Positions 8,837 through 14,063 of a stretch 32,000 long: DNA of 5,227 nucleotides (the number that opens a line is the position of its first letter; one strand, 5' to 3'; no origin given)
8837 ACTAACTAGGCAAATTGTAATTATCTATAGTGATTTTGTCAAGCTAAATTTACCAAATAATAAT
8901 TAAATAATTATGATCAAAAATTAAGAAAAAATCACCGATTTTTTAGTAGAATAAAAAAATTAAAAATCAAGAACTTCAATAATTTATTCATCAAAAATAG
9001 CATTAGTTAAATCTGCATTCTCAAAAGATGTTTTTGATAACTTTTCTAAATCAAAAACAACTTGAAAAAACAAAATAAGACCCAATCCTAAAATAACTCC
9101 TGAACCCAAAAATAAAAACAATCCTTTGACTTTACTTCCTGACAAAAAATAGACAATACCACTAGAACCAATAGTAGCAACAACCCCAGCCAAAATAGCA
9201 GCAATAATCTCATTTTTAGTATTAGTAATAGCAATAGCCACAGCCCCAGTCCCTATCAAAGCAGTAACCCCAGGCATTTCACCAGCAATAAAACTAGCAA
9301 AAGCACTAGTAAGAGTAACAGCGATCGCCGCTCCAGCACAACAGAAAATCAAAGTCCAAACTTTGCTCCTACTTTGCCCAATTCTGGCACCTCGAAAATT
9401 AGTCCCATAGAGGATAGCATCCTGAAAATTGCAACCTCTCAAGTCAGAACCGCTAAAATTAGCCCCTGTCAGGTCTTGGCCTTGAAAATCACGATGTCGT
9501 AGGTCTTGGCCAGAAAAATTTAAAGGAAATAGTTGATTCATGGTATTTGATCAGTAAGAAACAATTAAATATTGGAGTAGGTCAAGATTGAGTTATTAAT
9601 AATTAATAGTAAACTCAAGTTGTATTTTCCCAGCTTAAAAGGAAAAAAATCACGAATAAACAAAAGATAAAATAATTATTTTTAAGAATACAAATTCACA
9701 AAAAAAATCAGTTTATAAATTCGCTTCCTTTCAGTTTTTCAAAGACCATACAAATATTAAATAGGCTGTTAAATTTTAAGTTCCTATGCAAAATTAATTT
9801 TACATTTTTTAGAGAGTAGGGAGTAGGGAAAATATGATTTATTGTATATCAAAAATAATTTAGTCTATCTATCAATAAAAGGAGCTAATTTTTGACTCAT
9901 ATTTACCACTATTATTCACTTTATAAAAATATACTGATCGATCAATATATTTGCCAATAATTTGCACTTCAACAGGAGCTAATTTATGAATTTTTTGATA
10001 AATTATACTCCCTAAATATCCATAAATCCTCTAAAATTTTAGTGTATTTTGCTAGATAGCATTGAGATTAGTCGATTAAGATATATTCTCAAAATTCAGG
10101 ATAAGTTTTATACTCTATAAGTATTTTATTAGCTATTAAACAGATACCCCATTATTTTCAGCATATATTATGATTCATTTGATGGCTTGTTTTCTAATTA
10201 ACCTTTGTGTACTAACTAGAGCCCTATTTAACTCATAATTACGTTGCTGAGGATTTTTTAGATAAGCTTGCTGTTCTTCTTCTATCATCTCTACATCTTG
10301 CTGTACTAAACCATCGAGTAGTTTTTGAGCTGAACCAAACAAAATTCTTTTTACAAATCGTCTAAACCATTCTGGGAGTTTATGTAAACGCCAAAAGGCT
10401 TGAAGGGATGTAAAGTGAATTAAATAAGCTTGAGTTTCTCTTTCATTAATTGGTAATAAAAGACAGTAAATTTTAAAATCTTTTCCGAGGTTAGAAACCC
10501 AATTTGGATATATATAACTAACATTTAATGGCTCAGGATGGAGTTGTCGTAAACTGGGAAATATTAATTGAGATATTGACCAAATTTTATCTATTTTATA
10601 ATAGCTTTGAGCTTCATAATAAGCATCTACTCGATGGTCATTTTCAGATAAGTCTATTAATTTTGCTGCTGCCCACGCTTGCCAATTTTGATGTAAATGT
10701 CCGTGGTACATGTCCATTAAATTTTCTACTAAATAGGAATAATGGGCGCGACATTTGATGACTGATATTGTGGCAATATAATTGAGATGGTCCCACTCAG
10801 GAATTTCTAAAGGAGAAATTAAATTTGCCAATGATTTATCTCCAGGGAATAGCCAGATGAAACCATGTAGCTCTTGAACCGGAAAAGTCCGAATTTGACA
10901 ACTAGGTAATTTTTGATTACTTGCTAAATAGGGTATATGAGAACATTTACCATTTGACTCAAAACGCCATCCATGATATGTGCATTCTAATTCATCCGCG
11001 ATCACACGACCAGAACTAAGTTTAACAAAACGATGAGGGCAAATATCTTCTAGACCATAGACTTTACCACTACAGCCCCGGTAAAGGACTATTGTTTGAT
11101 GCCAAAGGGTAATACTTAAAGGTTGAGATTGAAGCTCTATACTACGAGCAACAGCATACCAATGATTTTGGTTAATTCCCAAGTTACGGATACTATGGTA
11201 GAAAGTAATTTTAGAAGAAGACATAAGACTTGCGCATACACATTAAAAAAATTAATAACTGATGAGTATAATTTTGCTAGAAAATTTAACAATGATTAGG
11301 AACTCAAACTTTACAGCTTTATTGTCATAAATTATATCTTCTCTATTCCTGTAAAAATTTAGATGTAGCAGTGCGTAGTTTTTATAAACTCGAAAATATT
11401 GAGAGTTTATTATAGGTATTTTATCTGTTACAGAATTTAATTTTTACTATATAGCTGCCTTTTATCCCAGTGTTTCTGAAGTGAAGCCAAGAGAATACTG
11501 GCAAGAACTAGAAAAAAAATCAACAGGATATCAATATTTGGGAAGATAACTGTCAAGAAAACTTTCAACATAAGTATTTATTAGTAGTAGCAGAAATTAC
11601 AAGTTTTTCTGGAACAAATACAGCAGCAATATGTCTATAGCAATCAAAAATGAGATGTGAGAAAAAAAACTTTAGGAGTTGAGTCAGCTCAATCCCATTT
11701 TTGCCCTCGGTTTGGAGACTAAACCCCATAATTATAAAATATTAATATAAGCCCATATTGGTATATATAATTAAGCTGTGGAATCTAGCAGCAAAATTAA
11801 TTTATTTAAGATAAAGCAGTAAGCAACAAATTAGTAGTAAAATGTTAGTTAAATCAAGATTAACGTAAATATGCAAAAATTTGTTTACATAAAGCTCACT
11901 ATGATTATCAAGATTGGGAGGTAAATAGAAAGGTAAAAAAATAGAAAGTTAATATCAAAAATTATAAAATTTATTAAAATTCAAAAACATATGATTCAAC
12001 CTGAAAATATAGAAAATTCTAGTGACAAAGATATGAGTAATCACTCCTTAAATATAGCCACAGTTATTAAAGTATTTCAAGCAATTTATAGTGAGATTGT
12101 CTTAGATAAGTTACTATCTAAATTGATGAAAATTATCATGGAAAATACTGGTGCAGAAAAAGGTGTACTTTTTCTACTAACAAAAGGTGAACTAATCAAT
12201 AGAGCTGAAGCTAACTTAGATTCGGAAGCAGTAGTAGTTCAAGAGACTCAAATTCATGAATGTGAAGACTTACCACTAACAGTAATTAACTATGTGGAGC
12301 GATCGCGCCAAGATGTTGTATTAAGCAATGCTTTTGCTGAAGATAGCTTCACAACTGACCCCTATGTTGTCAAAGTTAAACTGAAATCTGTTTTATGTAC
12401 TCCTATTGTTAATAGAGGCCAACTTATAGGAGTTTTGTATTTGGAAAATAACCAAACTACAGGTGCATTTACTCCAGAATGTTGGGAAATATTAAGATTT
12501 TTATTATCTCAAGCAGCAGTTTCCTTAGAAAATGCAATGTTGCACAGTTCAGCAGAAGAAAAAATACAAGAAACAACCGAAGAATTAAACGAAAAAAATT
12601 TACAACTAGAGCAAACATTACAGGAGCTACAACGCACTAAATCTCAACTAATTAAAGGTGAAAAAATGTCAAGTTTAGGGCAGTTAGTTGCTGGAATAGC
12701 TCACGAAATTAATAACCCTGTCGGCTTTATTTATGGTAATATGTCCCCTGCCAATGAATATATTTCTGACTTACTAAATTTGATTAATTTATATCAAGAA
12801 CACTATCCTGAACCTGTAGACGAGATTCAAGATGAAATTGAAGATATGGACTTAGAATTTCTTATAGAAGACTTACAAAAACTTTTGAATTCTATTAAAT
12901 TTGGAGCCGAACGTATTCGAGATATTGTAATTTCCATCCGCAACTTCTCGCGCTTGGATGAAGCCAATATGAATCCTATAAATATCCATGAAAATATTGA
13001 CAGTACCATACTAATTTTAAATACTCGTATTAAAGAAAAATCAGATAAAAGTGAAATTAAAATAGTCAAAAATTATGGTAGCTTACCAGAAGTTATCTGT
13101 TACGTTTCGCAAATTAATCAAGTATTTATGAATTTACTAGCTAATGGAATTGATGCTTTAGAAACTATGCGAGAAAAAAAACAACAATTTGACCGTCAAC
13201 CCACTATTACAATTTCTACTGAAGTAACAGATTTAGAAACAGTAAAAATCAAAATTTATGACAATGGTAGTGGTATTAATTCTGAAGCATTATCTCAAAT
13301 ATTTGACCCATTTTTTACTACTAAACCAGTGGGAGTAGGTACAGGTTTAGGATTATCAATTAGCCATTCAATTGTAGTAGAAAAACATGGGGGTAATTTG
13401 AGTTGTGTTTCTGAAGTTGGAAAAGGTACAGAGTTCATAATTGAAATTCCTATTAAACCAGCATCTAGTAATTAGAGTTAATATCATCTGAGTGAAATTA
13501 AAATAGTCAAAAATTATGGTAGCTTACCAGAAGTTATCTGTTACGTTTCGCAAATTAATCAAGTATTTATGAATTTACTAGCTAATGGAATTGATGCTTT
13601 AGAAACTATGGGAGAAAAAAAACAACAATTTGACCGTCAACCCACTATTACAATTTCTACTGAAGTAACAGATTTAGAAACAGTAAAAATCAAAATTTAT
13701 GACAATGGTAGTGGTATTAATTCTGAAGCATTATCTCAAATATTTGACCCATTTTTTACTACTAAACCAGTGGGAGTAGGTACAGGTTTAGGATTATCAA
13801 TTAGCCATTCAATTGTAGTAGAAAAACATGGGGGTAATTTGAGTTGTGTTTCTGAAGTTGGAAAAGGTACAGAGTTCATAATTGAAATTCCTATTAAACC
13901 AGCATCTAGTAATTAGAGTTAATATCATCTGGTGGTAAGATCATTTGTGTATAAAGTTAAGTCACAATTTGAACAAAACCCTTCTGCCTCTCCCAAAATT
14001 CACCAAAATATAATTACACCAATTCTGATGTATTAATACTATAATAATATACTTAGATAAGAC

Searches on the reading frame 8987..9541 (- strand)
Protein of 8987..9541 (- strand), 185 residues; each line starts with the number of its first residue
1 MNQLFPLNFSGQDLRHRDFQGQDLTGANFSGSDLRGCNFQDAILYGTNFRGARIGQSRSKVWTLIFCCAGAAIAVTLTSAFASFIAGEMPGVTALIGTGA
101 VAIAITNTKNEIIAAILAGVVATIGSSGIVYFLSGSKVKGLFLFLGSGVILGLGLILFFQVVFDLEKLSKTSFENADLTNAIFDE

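Call 77: search_protein_families(library=pfam, proteins=[window:8987-9541:-], max_evalue=0.00001)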
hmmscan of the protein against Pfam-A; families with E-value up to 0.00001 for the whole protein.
window:8987-9541:- (185 aa): 3 families
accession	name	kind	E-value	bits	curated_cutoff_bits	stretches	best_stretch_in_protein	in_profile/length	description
PF00805.28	Pentapeptide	-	2.3e-15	56.3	20.2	1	8-41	7-40/40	Pentapeptide repeats (8 copies)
PF13576.12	Pentapeptide_3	-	1.3e-07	32.1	27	0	19-52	6-42/48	Pentapeptide repeats (9 copies)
PF13599.13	Pentapeptide_4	-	1.9e-06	28.3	38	0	7-49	36-78/78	Pentapeptide repeat region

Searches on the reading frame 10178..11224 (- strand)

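Call 77: search_protein_families(library=pfam, proteins=[window:10178-11224:-], max_evalue=0.00001)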
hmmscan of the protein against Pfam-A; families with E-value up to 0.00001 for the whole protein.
window:10178-11224:- (349 aa): 1 family
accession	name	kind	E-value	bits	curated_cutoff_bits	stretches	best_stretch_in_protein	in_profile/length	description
PF00355.32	Rieske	-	1.9e-21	76.2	20.3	1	21-104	1-85/88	Rieske [2Fe-2S] domain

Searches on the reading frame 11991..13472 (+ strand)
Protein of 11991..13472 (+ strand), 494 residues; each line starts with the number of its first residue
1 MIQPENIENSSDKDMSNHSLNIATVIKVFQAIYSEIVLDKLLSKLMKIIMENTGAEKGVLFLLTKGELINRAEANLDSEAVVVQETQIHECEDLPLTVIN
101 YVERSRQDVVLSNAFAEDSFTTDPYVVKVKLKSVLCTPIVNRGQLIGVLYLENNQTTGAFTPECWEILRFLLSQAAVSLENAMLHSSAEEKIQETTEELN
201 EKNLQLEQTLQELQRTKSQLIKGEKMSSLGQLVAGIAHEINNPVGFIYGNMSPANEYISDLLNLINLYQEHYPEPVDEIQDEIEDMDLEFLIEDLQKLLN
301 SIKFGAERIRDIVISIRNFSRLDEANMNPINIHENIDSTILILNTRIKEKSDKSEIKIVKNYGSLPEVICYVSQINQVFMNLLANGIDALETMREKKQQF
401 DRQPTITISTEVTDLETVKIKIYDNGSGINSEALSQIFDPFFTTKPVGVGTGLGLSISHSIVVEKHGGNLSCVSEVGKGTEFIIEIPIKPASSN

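Call 77: search_protein_families(library=pfam, proteins=[window:11991-13472:+], max_evalue=0.00001)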
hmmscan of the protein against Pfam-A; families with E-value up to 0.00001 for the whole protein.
window:11991-13472:+ (494 aa): 5 families
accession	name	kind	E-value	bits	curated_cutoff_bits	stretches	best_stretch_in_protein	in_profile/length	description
PF02518.31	HATPase_c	-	2.6e-23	83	26.4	1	374-489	5-110/111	Histidine kinase-, DNA gyrase B-, and HSP90-like ATPase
PF01590.32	GAF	-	1.2e-15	58.6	22.4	1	38-179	2-133/133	GAF domain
PF13185.12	GAF_2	-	1.9e-09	38.3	28.6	1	38-180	4-136/136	GAF domain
PF13492.12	GAF_3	-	4.3e-08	34.1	27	1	38-181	2-129/129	GAF domain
PF00512.31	HisKA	-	3e-06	27.6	26.9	0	229-324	2-65/66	His Kinase A (phospho-acceptor) domain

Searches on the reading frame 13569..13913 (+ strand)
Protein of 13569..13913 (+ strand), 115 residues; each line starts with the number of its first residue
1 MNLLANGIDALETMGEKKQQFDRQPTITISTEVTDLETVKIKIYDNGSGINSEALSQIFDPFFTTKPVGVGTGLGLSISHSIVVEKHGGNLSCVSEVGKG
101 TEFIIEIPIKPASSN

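Call 77: search_protein_families(library=pfam, proteins=[window:13569-13913:+], max_evalue=0.00001)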
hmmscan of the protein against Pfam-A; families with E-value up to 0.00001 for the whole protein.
window:13569-13913:+ (115 aa): 1 family
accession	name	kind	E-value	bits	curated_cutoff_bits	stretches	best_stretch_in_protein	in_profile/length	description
PF02518.31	HATPase_c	-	2.3e-22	79.9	26.4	1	2-110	12-110/111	Histidine kinase-, DNA gyrase B-, and HSP90-like ATPase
